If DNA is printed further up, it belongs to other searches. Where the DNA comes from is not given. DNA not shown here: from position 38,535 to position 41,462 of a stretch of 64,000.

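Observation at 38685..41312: ElbD-like FAAL-ACP-LPLAT tri-domain protein lacking a reductase domain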

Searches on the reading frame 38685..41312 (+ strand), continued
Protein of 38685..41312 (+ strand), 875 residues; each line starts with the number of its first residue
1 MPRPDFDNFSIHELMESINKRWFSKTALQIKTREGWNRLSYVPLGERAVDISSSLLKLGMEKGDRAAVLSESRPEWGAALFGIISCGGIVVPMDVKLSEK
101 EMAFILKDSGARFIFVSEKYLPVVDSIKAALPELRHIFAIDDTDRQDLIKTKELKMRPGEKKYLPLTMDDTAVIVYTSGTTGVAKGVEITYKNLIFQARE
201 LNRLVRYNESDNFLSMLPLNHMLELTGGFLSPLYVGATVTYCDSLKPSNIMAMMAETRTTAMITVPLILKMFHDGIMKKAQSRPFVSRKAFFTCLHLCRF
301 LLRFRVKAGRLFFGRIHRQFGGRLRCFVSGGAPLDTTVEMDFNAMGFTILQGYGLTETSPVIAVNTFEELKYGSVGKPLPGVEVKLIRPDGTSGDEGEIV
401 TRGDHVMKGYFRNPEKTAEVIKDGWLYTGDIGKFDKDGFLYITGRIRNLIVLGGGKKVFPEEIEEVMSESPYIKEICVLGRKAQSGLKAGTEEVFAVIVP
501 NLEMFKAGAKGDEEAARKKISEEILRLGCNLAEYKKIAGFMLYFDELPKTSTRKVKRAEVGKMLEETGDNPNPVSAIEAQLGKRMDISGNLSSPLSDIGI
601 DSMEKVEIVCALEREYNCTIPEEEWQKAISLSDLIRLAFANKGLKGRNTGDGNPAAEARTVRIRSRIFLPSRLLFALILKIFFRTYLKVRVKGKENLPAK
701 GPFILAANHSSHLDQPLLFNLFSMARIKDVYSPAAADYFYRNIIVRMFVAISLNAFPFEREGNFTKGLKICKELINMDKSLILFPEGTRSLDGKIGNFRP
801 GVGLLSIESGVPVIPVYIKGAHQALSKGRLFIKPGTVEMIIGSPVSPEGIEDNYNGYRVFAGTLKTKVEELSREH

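Call 53: find_encoding_contigs(protein=P0011, flank=10000, max_places=1)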
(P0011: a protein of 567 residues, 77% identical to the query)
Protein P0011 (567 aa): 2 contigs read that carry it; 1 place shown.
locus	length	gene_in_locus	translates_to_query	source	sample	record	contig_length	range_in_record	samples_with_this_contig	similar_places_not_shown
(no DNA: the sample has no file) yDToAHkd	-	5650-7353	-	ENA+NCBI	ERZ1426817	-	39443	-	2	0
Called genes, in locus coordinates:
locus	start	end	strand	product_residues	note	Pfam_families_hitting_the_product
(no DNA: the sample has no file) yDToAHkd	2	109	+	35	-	?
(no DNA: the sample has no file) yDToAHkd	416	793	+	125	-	-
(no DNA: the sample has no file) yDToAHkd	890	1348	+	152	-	PF22381:Staph_reg_Sar_Rot, PF12802:MarR_2, PF01047:MarR, PF13463:HTH_27 (faint)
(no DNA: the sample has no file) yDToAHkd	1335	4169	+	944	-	PF10101:DUF2339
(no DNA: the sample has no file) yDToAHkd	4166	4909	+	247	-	PF00561:Abhydrolase_1, PF12146:Hydrolase_4, PF12697:Abhydrolase_6, PF02129:Peptidase_S15, PF00326:Peptidase_S9, PF03959:FSH1 (weak), PF20434:BD-FAE (weak), PF12146:Hydrolase_4, +1 more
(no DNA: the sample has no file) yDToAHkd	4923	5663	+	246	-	PF00132:Hexapep, PF14602:Hexapep_2 (weak)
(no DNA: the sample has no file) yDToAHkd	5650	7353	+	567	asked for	PF00501:AMP-binding, PF13193:AMP-binding_C (weak)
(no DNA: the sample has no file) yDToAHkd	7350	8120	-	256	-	PF01503:PRA-PH (faint), PF03819:MazG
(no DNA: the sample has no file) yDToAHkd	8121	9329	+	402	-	PF23914:TPR_CcmH_CycH (weak), PF07719:TPR_2 (faint), PF14559:TPR_19 (faint), PF13485:Peptidase_MA_2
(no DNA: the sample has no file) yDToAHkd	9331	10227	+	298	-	PF03193:RsgA_GTPase (faint), PF10662:PduV-EutP (weak), PF00350:Dynamin_N (faint), PF01926:MMR_HSR1, PF02421:FeoB_N, PF04548:AIG1 (weak), PF00009:GTP_EFTU, PF07650:KH_2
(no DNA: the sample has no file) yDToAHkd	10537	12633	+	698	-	PF00027:cNMP_binding, PF13614:AAA_31, PF01734:Patatin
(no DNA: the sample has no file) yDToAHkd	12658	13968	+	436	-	PF00890:FAD_binding_2 (weak), PF01266:DAO, PF01494:FAD_binding_3, PF01946:Thi4, PF03486:HI0933_like, PF12831:FAD_oxidored, PF13450:NAD_binding_8, PF26311:ETF-QO_FixC_C, +5 more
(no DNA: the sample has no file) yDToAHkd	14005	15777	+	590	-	PF00501:AMP-binding, PF23562:AMP-binding_C_3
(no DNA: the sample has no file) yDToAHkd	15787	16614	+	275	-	PF12146:Hydrolase_4, PF00561:Abhydrolase_1, PF12697:Abhydrolase_6, PF00326:Peptidase_S9 (faint)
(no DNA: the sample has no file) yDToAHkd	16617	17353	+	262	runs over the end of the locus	PF01135:PCMT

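Call 54: find_encoding_contigs(protein=P0068, flank=10000, max_places=1)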
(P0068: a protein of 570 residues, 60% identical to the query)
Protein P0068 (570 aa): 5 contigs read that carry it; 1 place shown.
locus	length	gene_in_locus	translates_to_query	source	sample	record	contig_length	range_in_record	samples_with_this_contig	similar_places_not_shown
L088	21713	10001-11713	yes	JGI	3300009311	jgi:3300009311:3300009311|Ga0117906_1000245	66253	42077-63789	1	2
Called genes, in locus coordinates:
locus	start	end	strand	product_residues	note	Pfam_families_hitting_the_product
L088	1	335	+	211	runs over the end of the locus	-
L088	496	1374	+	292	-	PF00535:Glycos_transf_2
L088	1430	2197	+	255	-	-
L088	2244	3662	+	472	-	PF02310:B12-binding, PF04055:Radical_SAM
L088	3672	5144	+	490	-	PF13231:PMT_2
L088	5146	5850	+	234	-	PF00535:Glycos_transf_2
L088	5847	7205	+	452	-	PF04055:Radical_SAM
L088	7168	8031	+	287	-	PF01073:3Beta_HSD, PF01370:Epimerase, PF04321:RmlD_sub_bind, PF13460:NAD_binding_10, PF07993:NAD_binding_4 (weak)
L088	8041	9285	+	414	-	PF04055:Radical_SAM, PF13186:SPASM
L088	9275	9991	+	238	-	PF25087:GMPPB_C (weak), PF00132:Hexapep, PF14602:Hexapep_2 (weak)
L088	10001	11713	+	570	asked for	PF00501:AMP-binding, PF13193:AMP-binding_C (weak)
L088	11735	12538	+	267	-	-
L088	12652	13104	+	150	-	PF02082:Rrf2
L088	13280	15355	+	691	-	-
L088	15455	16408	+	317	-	PF01073:3Beta_HSD, PF01370:Epimerase, PF02719:Polysacc_synt_2 (faint), PF05368:NmrA (weak), PF13460:NAD_binding_10, PF16363:GDP_Man_Dehyd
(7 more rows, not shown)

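Call 62: find_encoding_contigs(protein=window:38685-41312:+, flank=10000, max_places=3)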
Protein window:38685-41312:+ (875 aa): 19 contigs read that carry it; 3 places shown.
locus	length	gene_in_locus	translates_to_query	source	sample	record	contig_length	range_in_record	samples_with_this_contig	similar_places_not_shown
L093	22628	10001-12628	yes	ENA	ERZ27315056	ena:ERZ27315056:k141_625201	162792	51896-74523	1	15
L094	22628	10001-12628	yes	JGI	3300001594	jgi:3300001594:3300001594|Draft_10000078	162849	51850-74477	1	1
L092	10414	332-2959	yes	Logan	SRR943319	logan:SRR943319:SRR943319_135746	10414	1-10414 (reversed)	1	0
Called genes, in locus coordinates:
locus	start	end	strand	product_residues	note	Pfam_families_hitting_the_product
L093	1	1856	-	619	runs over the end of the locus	PF00662:Proton_antipo_N, PF00361:Proton_antipo_M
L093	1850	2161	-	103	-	PF00420:Oxidored_q2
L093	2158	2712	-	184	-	PF00499:Oxidored_q3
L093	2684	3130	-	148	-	PF25160:LdpA_Fe-S-bd (faint), PF00037:Fer4 (weak), PF12797:Fer4_2 (faint), PF13237:Fer4_10 (weak), PF14697:Fer4_21, PF12838:Fer4_7, PF13187:Fer4_9 (weak), PF00037:Fer4, +2 more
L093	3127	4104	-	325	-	PF00146:NADHdh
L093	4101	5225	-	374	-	PF00346:Complex1_49kDa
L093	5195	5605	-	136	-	PF00329:Complex1_30kDa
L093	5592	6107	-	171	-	PF01058:Oxidored_q6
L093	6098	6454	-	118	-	PF00507:Oxidored_q4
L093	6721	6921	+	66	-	PF00313:CSD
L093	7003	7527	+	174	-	PF00293:NUDIX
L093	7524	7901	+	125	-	-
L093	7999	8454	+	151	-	PF22381:Staph_reg_Sar_Rot (weak), PF12802:MarR_2, PF01047:MarR, PF13463:HTH_27 (weak)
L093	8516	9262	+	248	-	PF00561:Abhydrolase_1, PF12146:Hydrolase_4, PF12697:Abhydrolase_6, PF02129:Peptidase_S15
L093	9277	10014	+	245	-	PF25084:LbH_EIF2B (faint), PF00132:Hexapep, PF14602:Hexapep_2 (weak)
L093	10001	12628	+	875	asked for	PF00501:AMP-binding, PF00550:PP-binding (faint), PF01553:Acyltransferase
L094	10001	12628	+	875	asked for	PF00501:AMP-binding, PF00550:PP-binding (faint), PF01553:Acyltransferase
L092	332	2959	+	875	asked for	PF00501:AMP-binding, PF00550:PP-binding (faint), PF01553:Acyltransferase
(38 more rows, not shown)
